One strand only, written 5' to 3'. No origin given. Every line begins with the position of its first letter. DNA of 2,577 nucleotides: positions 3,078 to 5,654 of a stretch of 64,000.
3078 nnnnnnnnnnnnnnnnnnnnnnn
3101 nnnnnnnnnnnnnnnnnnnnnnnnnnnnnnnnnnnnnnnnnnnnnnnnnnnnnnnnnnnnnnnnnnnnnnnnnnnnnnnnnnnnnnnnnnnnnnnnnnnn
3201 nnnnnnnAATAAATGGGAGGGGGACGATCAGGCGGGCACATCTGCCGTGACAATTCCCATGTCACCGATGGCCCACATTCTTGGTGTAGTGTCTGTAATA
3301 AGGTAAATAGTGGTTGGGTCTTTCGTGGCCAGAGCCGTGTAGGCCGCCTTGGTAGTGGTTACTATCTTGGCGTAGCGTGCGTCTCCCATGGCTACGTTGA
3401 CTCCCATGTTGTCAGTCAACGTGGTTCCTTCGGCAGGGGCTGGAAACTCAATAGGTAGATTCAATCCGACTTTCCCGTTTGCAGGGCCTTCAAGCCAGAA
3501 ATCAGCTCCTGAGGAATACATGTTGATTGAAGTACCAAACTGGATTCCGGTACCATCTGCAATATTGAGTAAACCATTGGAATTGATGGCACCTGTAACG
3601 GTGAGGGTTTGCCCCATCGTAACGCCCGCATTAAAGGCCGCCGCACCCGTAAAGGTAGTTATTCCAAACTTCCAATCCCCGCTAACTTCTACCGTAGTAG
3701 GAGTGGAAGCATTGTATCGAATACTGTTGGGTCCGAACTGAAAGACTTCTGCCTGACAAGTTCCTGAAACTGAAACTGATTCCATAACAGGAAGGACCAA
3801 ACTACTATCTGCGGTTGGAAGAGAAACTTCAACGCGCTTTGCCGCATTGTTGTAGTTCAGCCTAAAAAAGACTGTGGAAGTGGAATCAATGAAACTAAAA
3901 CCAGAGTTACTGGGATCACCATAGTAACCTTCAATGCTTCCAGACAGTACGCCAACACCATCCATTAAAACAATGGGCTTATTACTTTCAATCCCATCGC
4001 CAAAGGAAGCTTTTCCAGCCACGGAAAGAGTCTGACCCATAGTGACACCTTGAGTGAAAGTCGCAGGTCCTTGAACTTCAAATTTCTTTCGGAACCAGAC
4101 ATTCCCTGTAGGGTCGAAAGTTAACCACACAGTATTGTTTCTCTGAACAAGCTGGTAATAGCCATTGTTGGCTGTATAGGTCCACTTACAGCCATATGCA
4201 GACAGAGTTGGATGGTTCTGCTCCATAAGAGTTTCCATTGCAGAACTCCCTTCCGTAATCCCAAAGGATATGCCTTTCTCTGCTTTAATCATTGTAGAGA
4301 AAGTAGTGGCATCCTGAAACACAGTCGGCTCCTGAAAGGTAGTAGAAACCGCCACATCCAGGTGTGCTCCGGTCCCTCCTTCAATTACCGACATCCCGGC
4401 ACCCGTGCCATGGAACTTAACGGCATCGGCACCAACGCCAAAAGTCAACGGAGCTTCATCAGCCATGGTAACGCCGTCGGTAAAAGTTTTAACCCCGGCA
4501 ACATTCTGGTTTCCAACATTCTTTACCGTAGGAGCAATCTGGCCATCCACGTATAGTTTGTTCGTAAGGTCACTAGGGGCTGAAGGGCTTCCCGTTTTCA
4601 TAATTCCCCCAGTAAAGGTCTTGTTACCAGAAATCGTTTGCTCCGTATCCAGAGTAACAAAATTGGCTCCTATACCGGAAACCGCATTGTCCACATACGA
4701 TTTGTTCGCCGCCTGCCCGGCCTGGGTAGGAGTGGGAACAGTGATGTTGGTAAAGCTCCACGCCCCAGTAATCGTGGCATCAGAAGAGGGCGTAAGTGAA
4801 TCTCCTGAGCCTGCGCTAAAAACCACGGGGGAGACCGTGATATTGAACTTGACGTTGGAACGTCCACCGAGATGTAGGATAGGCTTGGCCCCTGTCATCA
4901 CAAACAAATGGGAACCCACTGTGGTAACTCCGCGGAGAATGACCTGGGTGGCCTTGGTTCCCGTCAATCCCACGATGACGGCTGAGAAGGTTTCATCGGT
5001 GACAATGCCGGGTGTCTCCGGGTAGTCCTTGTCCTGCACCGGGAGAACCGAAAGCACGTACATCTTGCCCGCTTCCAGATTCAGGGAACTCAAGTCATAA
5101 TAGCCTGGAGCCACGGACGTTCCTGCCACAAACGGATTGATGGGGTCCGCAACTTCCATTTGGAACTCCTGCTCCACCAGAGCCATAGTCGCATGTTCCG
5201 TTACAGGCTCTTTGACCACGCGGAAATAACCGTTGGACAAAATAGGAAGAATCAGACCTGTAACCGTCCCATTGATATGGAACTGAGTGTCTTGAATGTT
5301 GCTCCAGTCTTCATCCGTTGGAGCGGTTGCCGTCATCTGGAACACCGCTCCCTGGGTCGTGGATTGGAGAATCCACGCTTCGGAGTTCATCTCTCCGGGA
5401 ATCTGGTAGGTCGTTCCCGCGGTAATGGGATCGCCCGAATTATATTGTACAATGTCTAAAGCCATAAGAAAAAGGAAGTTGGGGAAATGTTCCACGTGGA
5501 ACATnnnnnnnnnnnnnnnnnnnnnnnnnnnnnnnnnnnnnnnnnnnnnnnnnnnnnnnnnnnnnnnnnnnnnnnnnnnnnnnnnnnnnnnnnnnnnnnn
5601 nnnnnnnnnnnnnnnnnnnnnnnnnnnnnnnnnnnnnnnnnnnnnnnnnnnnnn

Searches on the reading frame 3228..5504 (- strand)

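Call 8: search_protein_families(library=phrogs, proteins=[window:3228-5504:-], max_evalue=0.00001)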
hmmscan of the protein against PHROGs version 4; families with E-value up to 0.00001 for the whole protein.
window:3228-5504:- (758 aa): 0 families

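Call 50: search_protein_families(library=pfam, proteins=[window:3228-5504:-], max_evalue=0.001)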
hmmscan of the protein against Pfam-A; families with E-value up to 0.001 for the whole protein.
window:3228-5504:- (758 aa): 1 family
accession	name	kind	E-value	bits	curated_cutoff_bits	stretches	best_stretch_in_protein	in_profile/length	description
PF24243.1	Phage_tail_C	-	7.8e-07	28.8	23.7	1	713-737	2-26/26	Phage tail tip domain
